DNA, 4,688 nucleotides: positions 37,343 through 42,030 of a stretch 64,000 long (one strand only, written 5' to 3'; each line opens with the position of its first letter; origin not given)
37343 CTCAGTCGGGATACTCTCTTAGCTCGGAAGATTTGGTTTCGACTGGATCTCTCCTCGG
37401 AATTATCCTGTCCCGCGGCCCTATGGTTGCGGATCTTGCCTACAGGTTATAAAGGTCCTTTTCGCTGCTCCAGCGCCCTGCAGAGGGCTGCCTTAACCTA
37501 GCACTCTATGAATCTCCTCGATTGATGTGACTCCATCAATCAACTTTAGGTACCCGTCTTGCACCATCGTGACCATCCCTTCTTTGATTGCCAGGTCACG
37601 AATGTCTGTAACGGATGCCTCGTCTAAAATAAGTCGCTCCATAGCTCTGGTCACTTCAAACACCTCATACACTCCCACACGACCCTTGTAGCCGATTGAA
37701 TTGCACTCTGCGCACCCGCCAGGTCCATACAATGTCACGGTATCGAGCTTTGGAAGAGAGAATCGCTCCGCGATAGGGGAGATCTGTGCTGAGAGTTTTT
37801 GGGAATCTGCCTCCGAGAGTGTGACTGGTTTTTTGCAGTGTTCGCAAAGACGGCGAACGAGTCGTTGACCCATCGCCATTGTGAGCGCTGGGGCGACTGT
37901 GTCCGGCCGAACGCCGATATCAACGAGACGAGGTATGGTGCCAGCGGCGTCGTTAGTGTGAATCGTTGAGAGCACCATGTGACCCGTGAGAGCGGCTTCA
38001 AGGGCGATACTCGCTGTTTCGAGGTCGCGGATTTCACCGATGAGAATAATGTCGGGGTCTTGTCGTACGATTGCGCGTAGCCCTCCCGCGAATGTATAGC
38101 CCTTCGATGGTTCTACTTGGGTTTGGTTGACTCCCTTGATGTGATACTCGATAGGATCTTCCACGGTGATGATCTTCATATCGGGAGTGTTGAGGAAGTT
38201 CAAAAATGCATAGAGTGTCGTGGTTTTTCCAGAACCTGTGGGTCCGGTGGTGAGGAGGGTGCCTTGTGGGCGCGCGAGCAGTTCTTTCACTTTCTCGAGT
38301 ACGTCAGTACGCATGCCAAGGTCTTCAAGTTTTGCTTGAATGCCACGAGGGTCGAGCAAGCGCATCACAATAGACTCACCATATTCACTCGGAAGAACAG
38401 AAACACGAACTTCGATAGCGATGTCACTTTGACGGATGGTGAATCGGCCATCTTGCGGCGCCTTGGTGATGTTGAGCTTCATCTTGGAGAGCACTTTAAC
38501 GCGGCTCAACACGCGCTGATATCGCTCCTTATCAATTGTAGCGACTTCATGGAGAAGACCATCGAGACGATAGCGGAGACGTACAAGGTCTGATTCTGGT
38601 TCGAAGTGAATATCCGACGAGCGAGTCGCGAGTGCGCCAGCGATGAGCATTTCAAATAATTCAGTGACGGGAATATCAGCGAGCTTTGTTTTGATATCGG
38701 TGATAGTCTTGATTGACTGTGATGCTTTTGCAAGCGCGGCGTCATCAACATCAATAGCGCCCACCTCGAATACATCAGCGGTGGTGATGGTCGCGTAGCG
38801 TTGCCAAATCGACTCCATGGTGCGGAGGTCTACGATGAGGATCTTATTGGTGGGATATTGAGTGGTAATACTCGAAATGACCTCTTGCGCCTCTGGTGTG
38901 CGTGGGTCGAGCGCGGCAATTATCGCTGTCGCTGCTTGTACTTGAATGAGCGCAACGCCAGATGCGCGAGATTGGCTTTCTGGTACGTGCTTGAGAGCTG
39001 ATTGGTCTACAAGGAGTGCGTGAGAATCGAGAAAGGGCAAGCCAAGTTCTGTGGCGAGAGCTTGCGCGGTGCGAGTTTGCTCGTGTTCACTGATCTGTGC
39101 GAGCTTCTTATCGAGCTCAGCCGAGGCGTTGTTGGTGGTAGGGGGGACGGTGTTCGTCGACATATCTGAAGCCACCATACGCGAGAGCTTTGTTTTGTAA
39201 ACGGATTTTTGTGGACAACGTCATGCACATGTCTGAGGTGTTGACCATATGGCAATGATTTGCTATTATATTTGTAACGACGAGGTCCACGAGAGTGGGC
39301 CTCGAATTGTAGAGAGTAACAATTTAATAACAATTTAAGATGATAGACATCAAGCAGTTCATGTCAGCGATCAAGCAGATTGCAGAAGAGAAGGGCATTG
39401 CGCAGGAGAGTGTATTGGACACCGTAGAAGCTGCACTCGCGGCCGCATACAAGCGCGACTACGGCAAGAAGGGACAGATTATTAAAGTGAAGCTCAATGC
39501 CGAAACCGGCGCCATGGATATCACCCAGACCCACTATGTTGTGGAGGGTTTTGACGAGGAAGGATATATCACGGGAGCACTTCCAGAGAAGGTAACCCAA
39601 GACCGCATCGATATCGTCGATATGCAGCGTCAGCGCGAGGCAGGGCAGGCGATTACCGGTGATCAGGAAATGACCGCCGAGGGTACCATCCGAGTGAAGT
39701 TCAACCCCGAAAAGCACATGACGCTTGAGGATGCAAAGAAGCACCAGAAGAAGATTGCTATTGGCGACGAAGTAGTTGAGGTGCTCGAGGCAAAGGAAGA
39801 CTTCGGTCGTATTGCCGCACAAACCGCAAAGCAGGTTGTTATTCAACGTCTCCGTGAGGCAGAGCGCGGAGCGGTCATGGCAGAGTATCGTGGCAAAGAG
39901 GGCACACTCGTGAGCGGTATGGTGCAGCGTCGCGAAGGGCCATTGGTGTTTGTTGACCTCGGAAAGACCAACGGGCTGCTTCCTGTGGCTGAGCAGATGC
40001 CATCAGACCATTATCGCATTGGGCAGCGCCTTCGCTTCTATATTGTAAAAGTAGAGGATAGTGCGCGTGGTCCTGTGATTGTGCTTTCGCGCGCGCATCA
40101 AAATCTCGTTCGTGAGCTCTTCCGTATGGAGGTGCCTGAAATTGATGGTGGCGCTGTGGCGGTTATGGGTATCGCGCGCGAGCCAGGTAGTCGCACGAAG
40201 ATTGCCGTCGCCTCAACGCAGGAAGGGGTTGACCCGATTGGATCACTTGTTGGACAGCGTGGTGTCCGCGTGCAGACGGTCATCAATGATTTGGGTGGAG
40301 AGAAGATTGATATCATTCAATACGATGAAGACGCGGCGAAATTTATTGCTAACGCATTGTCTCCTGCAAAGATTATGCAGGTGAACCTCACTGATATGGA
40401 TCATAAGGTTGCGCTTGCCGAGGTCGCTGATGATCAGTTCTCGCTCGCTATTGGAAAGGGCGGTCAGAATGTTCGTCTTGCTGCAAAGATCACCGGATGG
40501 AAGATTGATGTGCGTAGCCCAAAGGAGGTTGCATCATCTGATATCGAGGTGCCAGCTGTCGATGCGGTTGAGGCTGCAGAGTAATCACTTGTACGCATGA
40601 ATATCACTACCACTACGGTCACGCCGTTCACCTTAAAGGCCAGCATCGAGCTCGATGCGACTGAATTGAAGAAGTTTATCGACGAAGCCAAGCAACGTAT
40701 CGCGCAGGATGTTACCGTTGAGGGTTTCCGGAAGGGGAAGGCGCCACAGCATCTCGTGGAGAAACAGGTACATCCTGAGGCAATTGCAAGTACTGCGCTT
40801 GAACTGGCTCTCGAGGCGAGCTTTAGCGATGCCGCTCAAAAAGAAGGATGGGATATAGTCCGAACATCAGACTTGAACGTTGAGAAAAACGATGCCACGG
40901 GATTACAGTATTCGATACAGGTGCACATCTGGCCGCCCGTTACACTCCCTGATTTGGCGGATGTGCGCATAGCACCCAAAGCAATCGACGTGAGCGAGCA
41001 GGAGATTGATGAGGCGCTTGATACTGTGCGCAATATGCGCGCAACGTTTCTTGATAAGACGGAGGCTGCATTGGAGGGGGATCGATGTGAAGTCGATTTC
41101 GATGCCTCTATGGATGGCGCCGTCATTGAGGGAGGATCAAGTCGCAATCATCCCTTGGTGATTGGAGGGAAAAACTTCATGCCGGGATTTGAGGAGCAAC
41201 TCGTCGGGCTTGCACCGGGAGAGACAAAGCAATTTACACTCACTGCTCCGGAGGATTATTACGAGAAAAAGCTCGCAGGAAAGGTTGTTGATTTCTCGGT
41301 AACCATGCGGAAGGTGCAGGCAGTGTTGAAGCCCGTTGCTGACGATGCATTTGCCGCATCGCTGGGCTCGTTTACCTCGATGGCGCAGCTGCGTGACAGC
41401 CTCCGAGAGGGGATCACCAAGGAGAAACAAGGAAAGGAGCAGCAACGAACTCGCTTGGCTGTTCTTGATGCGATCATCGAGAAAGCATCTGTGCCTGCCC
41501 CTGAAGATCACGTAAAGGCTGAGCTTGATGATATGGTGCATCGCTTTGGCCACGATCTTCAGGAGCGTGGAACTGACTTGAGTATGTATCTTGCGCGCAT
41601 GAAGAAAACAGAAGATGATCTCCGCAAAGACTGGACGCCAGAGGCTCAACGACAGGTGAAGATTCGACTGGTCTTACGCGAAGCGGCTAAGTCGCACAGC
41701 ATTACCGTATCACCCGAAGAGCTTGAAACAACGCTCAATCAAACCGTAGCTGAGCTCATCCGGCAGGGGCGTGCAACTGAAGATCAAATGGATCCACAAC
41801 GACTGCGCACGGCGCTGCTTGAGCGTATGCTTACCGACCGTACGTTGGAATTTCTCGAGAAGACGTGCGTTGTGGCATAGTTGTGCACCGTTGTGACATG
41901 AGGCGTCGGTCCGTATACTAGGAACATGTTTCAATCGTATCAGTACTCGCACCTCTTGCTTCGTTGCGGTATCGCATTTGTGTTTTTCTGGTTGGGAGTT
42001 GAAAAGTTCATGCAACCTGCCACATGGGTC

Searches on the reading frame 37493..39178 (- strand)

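Call 28: search_protein_families(library=pfam, proteins=[window:37493-39178:-])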
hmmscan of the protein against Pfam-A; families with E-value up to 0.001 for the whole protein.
window:37493-39178:- (561 aa): 3 families
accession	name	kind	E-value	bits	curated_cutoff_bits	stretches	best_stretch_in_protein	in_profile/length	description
PF00437.27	T2SSE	-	9.6e-123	409.9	24.9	1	168-558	5-370/370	Type II/IV secretion system protein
PF05157.20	MshEN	-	1.1e-05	25.7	23.1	1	45-128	1-83/90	MshEN domain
PF13604.12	AAA_30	-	0.00059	20.1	27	0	296-337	9-50/191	AAA domain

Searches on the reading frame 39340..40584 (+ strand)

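Call 28: search_protein_families(library=pfam, proteins=[window:39340-40584:+])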
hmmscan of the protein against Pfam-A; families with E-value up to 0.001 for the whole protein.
window:39340-40584:+ (414 aa): 5 families
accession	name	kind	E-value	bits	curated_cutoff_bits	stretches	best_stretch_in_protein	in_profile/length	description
PF08529.16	NusA_N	-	1.1e-31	109.9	23.8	1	7-176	2-118/119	NusA N-terminal domain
PF13184.12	KH_5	-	1.3e-27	96.2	27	1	282-349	1-68/69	NusA-like KH domain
PF00575.29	S1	-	1.2e-07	32.4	22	1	186-246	3-70/74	S1 RNA binding domain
PF23095.1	KH_NusA_C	-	0.00025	21.5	34.2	1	363-402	6-42/59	Transcription termination/antitermination protein NusA, KH domain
PF00013.35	KH_1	-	0.0005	20.2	21.5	0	362-396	6-41/66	KH domain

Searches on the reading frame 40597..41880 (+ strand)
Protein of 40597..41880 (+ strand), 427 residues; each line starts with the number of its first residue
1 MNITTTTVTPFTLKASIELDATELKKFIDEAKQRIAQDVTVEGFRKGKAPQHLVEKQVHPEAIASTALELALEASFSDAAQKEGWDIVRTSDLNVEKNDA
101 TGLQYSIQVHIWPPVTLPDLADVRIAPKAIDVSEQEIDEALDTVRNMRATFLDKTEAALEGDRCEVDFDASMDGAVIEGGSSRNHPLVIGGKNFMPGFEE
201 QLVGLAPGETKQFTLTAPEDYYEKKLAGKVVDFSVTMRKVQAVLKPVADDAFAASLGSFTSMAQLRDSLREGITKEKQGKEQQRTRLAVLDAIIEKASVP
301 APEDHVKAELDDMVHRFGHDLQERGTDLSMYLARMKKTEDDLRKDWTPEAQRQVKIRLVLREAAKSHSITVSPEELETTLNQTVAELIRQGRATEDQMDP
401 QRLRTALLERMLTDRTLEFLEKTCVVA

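Call 28: search_protein_families(library=pfam, proteins=[window:40597-41880:+])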
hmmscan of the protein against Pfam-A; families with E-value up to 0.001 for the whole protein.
window:40597-41880:+ (427 aa): 3 families
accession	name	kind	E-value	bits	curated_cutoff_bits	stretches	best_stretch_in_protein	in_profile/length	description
PF05697.18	Trigger_N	-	7.5e-28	98.1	22.2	1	1-143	1-143/144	Bacterial trigger factor protein (TF)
PF05698.19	Trigger_C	-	2.8e-25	89.7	22.7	1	261-420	1-160/162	Bacterial trigger factor protein (TF) C-terminus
PF00254.34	FKBP_C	-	3.2e-11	43.8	21.1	1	156-235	3-91/94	FKBP-type peptidyl-prolyl cis-trans isomerase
